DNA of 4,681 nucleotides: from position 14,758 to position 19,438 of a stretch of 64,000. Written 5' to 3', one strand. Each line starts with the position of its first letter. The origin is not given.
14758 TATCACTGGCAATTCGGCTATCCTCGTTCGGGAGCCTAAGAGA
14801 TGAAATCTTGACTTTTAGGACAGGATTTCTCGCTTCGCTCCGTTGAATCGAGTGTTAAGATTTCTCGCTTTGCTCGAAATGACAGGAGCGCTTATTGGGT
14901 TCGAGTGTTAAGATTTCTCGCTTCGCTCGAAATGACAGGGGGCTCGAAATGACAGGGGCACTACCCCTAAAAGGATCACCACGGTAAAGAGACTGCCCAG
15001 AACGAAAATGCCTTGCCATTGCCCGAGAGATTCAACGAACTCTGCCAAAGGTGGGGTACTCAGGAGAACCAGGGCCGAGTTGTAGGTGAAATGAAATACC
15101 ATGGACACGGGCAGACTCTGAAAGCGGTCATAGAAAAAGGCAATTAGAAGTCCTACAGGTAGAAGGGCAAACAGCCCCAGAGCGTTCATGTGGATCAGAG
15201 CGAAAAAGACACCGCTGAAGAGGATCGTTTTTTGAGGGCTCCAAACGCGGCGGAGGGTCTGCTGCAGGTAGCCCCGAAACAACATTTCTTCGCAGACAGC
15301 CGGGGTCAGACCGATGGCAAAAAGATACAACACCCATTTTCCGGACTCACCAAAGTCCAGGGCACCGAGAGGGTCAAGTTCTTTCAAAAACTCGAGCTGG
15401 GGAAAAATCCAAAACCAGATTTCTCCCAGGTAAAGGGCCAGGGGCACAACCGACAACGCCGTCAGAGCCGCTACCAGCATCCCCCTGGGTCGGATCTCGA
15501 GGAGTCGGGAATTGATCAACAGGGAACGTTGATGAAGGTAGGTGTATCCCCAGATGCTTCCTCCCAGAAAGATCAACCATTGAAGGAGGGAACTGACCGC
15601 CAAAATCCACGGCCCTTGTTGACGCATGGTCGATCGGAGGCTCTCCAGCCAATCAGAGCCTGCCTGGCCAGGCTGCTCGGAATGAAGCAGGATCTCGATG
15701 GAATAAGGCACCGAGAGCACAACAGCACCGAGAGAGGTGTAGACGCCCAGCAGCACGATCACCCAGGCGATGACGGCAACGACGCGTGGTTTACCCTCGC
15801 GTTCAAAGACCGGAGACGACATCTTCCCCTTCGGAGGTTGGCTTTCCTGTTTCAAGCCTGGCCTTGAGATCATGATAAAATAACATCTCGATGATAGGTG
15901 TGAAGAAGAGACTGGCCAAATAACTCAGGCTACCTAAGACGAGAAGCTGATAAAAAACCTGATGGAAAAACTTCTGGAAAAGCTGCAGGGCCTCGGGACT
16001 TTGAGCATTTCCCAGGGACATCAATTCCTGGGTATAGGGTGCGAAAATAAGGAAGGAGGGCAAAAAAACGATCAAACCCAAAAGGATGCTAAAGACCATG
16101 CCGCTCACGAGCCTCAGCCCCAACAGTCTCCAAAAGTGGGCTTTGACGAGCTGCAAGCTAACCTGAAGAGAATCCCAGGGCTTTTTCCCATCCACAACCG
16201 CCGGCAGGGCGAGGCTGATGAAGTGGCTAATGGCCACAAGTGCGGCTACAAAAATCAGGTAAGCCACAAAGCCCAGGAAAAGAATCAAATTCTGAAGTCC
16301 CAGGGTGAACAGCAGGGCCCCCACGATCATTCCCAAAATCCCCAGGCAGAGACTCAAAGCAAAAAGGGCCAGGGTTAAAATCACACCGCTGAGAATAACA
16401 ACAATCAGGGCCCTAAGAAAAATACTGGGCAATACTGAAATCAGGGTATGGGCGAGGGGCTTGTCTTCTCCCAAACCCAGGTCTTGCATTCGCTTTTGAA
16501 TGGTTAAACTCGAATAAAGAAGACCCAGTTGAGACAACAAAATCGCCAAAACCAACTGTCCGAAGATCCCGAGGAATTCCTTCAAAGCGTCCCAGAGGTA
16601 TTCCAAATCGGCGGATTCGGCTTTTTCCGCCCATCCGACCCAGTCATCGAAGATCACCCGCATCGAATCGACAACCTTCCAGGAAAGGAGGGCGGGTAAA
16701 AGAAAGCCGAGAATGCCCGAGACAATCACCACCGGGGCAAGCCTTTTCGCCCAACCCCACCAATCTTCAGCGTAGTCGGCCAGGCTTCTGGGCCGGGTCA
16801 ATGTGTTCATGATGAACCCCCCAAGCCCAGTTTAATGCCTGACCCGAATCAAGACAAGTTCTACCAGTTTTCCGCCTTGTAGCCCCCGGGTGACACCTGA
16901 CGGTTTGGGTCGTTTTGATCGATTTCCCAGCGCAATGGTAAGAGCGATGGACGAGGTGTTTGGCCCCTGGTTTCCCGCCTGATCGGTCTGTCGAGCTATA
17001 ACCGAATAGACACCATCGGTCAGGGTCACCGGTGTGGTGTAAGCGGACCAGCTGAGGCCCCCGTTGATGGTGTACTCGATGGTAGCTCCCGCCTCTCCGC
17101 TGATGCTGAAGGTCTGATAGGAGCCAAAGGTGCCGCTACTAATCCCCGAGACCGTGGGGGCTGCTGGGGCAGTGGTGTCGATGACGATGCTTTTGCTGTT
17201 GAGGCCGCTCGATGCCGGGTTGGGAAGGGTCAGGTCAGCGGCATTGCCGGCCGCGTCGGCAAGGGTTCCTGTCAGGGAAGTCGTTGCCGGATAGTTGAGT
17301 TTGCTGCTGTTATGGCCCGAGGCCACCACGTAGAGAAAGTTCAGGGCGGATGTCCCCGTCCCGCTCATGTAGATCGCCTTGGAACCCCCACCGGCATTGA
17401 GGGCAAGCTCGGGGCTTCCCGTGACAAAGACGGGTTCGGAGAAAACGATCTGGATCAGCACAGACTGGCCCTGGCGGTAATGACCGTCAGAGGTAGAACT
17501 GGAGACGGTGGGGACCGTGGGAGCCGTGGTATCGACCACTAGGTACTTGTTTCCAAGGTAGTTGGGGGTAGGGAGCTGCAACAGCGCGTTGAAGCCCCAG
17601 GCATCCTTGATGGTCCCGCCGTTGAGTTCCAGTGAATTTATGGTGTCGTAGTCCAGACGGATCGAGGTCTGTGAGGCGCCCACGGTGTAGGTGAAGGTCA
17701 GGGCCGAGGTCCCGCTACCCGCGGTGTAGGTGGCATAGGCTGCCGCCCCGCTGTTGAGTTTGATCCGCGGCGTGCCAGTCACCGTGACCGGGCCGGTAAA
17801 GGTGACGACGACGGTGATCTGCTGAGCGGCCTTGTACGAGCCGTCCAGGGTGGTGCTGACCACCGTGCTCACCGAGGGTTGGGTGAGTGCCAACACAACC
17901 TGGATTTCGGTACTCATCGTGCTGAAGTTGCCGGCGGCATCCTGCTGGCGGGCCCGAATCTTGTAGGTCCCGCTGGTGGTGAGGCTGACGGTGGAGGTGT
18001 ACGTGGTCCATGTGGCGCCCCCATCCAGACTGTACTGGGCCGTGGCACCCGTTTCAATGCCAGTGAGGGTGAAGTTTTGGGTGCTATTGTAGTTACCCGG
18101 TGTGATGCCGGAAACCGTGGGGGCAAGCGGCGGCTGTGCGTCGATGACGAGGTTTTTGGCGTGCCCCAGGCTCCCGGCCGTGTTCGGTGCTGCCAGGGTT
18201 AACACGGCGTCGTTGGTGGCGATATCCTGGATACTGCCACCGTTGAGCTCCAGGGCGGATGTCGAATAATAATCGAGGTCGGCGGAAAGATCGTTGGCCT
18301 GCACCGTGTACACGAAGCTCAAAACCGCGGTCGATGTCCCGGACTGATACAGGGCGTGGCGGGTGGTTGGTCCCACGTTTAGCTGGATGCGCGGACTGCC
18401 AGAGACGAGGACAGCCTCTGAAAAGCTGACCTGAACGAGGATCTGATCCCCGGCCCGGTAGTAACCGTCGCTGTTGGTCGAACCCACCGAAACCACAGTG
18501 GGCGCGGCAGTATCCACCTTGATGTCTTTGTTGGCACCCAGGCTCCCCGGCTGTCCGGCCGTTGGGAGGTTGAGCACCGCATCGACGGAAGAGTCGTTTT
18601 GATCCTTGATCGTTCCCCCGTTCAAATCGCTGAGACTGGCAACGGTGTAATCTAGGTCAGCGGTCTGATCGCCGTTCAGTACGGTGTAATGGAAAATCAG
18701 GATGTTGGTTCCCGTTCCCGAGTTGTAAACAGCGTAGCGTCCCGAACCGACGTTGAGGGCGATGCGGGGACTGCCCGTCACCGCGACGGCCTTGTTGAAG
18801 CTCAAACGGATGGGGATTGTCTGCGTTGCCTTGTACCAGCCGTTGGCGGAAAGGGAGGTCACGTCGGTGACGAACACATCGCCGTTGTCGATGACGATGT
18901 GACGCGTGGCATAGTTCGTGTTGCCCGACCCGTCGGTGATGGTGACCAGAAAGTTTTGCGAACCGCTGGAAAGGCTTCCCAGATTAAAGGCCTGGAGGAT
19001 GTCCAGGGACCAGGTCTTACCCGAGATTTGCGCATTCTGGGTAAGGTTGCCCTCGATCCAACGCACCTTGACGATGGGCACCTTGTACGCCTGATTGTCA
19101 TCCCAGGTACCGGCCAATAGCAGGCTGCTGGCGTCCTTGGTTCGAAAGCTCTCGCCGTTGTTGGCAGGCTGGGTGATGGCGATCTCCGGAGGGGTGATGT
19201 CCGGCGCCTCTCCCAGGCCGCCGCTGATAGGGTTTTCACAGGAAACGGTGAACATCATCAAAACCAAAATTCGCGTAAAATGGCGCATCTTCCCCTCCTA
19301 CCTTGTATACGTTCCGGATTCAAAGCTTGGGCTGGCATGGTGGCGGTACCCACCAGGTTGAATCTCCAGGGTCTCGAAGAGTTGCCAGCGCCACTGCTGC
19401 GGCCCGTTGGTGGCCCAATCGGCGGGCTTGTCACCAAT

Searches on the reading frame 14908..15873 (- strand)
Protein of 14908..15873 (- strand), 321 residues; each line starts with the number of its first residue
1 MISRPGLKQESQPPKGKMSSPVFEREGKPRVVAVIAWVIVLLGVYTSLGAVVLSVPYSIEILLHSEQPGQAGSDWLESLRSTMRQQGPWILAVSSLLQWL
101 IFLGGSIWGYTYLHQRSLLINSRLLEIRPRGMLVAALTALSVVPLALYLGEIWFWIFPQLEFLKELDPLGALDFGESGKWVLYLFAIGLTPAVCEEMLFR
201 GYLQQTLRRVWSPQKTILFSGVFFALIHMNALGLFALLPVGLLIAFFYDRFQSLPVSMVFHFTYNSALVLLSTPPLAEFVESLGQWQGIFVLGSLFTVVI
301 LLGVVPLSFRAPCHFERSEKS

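Call 57: search_protein_families(library=pfam, proteins=[window:14908-15873:-], max_evalue=0.001)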
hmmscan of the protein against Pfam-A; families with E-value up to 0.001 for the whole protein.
window:14908-15873:- (321 aa): 1 family
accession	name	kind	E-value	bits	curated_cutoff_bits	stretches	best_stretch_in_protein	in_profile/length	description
PF02517.21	Rce1-like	-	3.5e-19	69.3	22.4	1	179-266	3-92/93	Type II CAAX prenyl endopeptidase Rce1-like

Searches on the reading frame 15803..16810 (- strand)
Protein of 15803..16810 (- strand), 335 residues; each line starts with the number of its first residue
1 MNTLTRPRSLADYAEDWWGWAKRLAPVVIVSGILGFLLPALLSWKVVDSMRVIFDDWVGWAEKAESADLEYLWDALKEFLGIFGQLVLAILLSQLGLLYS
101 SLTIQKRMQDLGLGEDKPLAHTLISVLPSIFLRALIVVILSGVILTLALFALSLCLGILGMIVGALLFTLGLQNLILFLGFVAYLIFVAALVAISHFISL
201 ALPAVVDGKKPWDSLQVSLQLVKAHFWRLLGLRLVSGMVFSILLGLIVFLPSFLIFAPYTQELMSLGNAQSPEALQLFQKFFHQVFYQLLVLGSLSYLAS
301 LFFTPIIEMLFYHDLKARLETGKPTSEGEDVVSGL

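Call 57: search_protein_families(library=pfam, proteins=[window:15803-16810:-], max_evalue=0.001)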
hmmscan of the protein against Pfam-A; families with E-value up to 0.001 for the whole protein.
window:15803-16810:- (335 aa): 1 family
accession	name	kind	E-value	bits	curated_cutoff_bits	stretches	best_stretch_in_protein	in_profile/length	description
PF25231.1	DUF7847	-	2.7e-05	24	28.7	1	135-285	88-226/252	Domain of unknown function (DUF7847)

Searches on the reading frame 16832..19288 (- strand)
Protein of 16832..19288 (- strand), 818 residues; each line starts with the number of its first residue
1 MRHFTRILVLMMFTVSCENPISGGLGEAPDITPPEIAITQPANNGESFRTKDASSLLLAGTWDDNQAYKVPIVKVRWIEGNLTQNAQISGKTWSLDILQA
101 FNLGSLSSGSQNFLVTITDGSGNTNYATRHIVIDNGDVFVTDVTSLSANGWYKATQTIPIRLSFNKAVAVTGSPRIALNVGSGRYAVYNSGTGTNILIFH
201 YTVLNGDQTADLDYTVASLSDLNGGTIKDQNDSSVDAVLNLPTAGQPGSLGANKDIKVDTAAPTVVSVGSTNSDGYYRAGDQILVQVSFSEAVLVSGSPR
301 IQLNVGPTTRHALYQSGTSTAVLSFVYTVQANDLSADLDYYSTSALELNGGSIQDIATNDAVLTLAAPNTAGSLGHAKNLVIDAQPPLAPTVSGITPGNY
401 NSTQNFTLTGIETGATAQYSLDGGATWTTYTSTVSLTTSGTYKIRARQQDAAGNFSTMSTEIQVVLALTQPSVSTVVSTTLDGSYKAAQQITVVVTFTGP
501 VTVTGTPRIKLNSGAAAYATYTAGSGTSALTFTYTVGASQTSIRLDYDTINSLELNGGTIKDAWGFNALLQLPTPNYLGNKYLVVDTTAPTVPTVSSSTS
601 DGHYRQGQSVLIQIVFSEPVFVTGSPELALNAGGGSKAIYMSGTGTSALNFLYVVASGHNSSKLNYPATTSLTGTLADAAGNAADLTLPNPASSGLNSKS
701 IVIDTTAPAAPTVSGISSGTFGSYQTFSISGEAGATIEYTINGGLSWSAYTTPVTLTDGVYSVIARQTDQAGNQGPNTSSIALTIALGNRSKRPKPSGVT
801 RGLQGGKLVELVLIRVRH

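Call 85: search_protein_families(library=pfam, proteins=[window:16832-19288:-], max_evalue=0.00001)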
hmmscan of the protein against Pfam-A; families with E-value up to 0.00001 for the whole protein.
window:16832-19288:- (818 aa): 4 families
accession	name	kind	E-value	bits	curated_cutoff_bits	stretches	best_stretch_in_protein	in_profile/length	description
PF19077.6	Big_13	-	1.5e-08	35.4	27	0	732-785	49-100/102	Bacterial Ig-like domain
PF03174.19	CHB_HEX_C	-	7e-08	32.7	23.6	0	414-450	34-69/76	Chitobiase/beta-hexosaminidase C-terminal domain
PF15418.12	DUF4625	-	2.7e-06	28.1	27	0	750-783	97-130/131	Domain of unknown function (DUF4625)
PF13290.12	CHB_HEX_C_1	-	7.8e-06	26.2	22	0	717-774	2-62/67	Chitobiase/beta-hexosaminidase C-terminal domain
